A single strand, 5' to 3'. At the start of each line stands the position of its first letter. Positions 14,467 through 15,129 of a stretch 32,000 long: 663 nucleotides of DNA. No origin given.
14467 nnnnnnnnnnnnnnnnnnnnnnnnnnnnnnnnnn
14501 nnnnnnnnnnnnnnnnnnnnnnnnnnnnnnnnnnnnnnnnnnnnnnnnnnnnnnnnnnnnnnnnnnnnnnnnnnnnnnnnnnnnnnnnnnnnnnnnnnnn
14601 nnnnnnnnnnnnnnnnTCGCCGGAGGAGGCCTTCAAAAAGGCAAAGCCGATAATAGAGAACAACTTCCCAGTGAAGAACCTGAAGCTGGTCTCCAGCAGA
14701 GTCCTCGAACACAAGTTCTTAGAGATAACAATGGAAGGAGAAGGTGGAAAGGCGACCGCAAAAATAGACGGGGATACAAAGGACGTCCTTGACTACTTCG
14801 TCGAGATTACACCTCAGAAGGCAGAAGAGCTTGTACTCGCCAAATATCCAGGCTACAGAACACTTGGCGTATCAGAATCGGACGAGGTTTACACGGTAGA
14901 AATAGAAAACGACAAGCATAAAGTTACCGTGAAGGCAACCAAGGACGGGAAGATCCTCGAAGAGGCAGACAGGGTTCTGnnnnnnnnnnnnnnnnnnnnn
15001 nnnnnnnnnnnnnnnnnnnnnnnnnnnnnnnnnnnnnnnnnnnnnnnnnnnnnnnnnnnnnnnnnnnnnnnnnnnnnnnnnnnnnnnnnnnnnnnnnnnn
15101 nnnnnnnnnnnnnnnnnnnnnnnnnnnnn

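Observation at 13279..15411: Cytoplasmic Mrr-type nuclease domain fused to at least 7 tandem PepSY-like modules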

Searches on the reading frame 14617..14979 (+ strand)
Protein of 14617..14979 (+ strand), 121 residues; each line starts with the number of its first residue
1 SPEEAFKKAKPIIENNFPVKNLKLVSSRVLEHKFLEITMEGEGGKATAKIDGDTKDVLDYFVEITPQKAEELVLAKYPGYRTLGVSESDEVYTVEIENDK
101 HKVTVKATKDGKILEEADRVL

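Call 35: predict_structure(alignment_id=A2)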
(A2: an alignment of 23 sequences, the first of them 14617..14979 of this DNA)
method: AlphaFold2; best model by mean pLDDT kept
length: 121 residues; sequences in the alignment: 23
mean_pLDDT: 91.8   pTM: 0.75
mean pLDDT of the five models: 91.8, 91.1, 89.1, 88.2, 85.0
residues with pLDDT >= 90: 92; 70-90: 28; 50-70: 1; < 50: 0
segments of 3 or more residues with pLDDT < 50: none
pLDDT, mean of each block of 10 residues (from residue 1): 92 94 95 93 95 91 94 92 91 93 92 84 68
secondary structure, 60 per line:
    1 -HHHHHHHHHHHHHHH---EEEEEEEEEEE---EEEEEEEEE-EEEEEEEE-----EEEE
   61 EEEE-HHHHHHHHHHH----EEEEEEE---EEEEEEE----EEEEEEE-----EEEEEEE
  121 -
elements in order: H2-16 E20-30 E34-42 E44-51 E57-64 H66-76 E81-87 E91-97 E102-108 E114-120

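Call 38: fold_search(model_id=the predicted structure, library=pdb)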
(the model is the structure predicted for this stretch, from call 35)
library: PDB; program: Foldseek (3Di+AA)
matches with E <= 10: 1254; with E <= 0.001: 1
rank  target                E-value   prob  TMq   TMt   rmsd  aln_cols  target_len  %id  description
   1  4exr                  2.8e-04  1.00  0.39  0.32  14.9       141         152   19  Crystal structure of a putative lipoprotein (CD1622) from Clostridium difficile 630 at 1.85 A resolution (released 2012-06-27)
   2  4fr9                  4.2e-03  0.99  0.35  0.31  10.1       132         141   17  Crystal structure of a BLIP-like protein (BF1215) from Bacteroides fragilis NCTC 9343 at 1.20 A resolution (released 2012-10-24)
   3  5boi                  6.1e-03  1.00  0.42  0.24  13.7       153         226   10  Bacillus megaterium YpeB C-terminal domain (released 2015-08-12)
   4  4k61_B                6.4e-03  0.98  0.33  0.30  10.6       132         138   13  Crystal structure of a DUF2874 family protein (BACUNI_01296) from Bacteroides uniformis ATCC 8492 at 1.70 A resolution (released 2013-05-01)
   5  3nol                  6.4e-03  0.96  0.26  0.14  11.0       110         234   10  Crystal structure of Zymomonas mobilis Glutaminyl Cyclase (trigonal form) (released 2010-11-03)
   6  3u1w_A                7.5e-03  0.98  0.33  0.19  10.0       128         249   16  Crystal structure of a Calcium binding protein (BDI_1975) from Parabacteroides distasonis ATCC 8503 at 2.00 A resoluti (released 2012-01-25)
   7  5uw3_B                1.2e-02  1.00  0.33  0.06  10.0       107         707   11  PCY1 in Complex with Follower Peptide (released 2017-05-31)
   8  5uw3_C                1.2e-02  1.00  0.34  0.06   9.9       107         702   10  PCY1 in Complex with Follower Peptide (released 2017-05-31)
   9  3u1w_C                1.4e-02  0.97  0.33  0.18  10.3       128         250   16  Crystal structure of a Calcium binding protein (BDI_1975) from Parabacteroides distasonis ATCC 8503 at 2.00 A resoluti (released 2012-01-25)
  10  4k61_A                1.4e-02  0.97  0.33  0.29  10.8       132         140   13  Crystal structure of a DUF2874 family protein (BACUNI_01296) from Bacteroides uniformis ATCC 8492 at 1.70 A resolution (released 2013-05-01)
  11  6y2r_B                1.4e-02  0.85  0.27  0.11  16.0       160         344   12  Escherichia coli R255A RnlA endoribonuclease (single alanine mutant of RnlA) (released 2021-05-12)
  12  5o3w_B                1.7e-02  0.99  0.34  0.06  10.0       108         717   10  Structural characterization of the fast and promiscuous macrocyclase from plant - PCY1-S562A bound to Presegetalin A1 (released 2018-02-07)
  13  5o3w_C                1.8e-02  0.99  0.34  0.06  10.0       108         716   10  Structural characterization of the fast and promiscuous macrocyclase from plant - PCY1-S562A bound to Presegetalin A1 (released 2018-02-07)
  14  5o3x_B                1.8e-02  0.99  0.34  0.07   9.9       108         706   11  Structural characterization of the fast and promiscuous macrocyclase from plant - apo PCY1 (released 2018-02-07)
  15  5uw6_B                1.9e-02  0.99  0.33  0.06   9.9       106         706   10  PCY1 in Complex with Follower Peptide and Covalent Inhibitor ZPP (released 2017-05-31)
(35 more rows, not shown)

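Call 75: fold_search(model_id=the predicted structure, library=viral)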
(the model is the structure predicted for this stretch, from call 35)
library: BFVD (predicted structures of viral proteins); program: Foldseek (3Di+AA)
matches with E <= 10: 1553; with E <= 0.001: 0
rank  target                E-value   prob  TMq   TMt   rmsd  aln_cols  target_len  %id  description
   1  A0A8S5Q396            1.6e-03  1.00  0.34  0.13  14.2       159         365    9  RNaseLS-like protein [Siphoviridae sp. ctLNL10]
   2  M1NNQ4                2.6e-03  1.00  0.34  0.09   9.7       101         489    8  BTB domain-containing protein [Moumouvirus goulette]
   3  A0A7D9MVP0            3.3e-03  0.99  0.31  0.32  15.5       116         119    9  Non-structural protein NS-S [Enseada virus]
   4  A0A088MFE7            3.8e-03  1.00  0.31  0.39  15.6       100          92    6  Non-structural protein NS-S [Mojui dos Campos virus]
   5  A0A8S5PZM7            4.1e-03  1.00  0.31  0.36   9.8        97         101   15  Uncharacterized protein [Myoviridae sp. ctBtT5]
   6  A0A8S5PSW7            5.0e-03  0.99  0.31  0.08  10.1       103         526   12  Uncharacterized protein [Siphoviridae sp. ctGuJ10]
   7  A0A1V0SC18            1.3e-02  0.93  0.27  0.11  10.2       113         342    5  Uncharacterized protein [Catovirus CTV1]
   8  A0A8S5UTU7            1.3e-02  0.87  0.29  0.13  14.8       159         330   10  Uncharacterized protein [Myoviridae sp. ctYA416]
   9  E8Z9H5                1.4e-02  0.99  0.31  0.45  15.1       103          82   11  Non-structural protein NS-S [Apeu virus]
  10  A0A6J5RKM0            1.5e-02  0.98  0.34  0.37  12.0       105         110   13  Uncharacterized protein [uncultured Caudovirales phage]
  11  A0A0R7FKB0            1.7e-02  0.99  0.31  0.33  14.5       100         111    7  Non-structural protein NS-S [Witwatersrand virus]
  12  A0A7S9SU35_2          1.9e-02  0.94  0.27  0.05  10.2       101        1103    8  Uncharacterized protein [Virus NIOZ-UU157]
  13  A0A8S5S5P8            1.9e-02  0.72  0.29  0.10  14.8       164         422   13  Uncharacterized protein [Myoviridae sp. cthAo37]
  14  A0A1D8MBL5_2          2.2e-02  0.63  0.25  0.05  15.4       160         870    9  Polyprotein (Fragment) [Endornavirus-like virus]
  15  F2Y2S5                2.3e-02  0.98  0.31  0.08  10.7       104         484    5  (no name in the UniProt tables at hand)
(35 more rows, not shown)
